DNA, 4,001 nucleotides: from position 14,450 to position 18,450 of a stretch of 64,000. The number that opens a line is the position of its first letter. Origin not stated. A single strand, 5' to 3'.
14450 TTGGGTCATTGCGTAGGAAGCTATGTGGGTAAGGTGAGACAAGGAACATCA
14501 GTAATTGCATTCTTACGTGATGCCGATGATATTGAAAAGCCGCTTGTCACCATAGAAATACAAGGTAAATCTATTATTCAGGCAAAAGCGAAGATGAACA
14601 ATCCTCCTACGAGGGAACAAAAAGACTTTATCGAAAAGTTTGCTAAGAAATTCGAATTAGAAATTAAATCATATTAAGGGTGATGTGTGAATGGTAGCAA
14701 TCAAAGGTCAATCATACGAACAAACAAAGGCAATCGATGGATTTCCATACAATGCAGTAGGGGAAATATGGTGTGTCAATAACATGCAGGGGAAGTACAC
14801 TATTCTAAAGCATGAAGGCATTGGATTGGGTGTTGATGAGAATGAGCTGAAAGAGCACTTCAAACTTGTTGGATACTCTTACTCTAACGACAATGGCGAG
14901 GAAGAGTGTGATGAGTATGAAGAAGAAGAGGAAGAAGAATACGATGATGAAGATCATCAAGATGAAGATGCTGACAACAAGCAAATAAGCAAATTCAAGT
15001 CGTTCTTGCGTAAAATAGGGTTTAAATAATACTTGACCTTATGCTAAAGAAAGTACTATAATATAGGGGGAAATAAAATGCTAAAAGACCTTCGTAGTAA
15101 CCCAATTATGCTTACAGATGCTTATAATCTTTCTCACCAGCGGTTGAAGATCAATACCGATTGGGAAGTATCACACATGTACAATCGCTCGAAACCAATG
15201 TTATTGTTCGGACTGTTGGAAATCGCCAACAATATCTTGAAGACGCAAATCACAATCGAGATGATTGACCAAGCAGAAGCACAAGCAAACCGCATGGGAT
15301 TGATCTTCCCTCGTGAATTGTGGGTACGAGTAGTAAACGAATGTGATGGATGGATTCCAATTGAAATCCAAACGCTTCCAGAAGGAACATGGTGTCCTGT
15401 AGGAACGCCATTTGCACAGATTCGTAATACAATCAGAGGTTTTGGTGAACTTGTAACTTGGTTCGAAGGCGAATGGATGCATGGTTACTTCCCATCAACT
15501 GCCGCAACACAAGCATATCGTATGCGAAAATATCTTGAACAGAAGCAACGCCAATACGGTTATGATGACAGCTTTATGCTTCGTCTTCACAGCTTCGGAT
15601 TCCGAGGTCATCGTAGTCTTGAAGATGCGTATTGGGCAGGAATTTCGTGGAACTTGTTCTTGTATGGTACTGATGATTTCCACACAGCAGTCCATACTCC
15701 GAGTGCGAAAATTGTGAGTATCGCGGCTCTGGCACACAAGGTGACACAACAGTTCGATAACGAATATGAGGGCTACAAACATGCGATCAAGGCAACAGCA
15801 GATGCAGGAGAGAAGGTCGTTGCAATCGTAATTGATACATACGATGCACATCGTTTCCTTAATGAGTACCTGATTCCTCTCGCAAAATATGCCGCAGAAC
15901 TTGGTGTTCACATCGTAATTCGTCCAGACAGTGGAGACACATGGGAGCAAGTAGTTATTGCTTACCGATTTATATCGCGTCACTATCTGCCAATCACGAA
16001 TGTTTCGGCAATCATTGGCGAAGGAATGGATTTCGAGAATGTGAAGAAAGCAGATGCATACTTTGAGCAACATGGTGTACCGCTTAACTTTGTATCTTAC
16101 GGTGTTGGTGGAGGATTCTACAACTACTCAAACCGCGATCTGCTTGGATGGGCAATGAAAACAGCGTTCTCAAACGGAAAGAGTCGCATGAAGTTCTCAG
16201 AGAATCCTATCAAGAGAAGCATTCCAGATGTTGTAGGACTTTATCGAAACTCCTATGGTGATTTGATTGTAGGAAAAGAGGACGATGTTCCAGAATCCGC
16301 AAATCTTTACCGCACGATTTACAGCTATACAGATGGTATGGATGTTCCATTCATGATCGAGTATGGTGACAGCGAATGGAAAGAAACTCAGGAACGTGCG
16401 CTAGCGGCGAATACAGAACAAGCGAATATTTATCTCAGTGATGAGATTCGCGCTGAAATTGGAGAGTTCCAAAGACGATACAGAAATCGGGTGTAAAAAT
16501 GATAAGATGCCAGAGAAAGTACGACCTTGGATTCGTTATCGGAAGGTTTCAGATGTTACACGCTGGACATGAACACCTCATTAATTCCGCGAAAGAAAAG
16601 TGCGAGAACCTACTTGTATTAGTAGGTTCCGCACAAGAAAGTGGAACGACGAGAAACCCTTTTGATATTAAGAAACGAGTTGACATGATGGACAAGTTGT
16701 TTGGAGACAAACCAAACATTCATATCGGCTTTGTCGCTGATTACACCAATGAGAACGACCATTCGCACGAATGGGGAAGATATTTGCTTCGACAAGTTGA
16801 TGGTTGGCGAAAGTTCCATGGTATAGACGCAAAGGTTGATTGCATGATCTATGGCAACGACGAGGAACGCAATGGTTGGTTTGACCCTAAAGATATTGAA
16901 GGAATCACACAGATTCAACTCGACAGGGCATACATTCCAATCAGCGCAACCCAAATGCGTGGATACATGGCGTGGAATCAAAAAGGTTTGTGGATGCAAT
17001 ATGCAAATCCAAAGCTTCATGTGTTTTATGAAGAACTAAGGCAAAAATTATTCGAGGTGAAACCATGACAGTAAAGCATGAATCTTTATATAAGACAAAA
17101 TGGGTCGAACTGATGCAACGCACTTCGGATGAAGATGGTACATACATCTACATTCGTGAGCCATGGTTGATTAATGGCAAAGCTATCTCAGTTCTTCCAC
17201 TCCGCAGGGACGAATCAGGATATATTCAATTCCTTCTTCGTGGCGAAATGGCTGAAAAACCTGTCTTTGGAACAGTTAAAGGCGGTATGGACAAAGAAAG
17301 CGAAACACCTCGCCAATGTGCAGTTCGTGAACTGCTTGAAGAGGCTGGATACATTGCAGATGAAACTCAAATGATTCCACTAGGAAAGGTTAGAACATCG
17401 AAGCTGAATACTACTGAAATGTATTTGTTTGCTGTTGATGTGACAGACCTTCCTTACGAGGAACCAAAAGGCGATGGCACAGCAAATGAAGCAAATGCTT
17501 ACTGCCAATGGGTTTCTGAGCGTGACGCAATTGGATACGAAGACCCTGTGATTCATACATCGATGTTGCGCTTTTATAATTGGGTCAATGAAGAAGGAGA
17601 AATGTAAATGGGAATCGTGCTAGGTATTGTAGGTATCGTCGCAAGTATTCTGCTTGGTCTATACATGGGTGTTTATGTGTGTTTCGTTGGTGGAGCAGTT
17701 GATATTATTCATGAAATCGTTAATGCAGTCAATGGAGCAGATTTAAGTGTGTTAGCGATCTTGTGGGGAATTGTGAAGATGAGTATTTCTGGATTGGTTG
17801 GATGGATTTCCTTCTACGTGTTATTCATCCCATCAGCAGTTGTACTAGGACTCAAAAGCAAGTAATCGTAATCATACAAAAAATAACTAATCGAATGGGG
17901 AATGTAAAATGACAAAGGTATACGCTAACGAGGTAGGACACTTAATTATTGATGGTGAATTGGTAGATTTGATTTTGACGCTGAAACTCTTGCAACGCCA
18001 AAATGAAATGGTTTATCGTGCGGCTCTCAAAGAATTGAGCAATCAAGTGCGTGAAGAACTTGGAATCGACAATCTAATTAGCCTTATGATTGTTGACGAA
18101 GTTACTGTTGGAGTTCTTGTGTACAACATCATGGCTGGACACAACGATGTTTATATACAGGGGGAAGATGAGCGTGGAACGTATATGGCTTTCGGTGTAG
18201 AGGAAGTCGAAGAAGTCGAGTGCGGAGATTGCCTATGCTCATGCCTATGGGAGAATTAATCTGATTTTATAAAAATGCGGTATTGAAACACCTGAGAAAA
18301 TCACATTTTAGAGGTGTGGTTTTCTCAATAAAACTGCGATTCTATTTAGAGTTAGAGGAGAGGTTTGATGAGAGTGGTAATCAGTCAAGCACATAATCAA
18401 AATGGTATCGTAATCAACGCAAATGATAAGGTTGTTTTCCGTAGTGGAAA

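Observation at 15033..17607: Complete NAD+ salvage/reconstitution module (NadV + NMNAT + Nudix) in the early region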

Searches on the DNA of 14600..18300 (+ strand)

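Call 6: search_dna_similar(query=window:14600-18300:+, collection=phages, mode=near, max_rows=30)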
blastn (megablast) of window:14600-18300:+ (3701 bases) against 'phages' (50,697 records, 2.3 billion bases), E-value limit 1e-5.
No match.

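Call 12: search_dna_similar(query=window:14600-18300:+, collection=phages, mode=distant, max_rows=15)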
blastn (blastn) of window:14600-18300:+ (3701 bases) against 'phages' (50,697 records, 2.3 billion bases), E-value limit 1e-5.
No match.

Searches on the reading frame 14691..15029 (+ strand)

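Call 3: search_protein_families(library=pfam, proteins=[window:14691-15029:+], max_evalue=0.01)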
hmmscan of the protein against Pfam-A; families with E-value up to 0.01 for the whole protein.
window:14691-15029:+ (112 aa): 0 families

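Call 5: search_protein_families(library=phrogs, proteins=[window:14691-15029:+], max_evalue=0.001)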
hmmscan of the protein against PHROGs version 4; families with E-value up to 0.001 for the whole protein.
window:14691-15029:+ (112 aa): 1 family
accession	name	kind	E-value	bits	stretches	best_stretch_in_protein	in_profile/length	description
phrog_2727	-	unknown function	0.00031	21.8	1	26-101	15-90/176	-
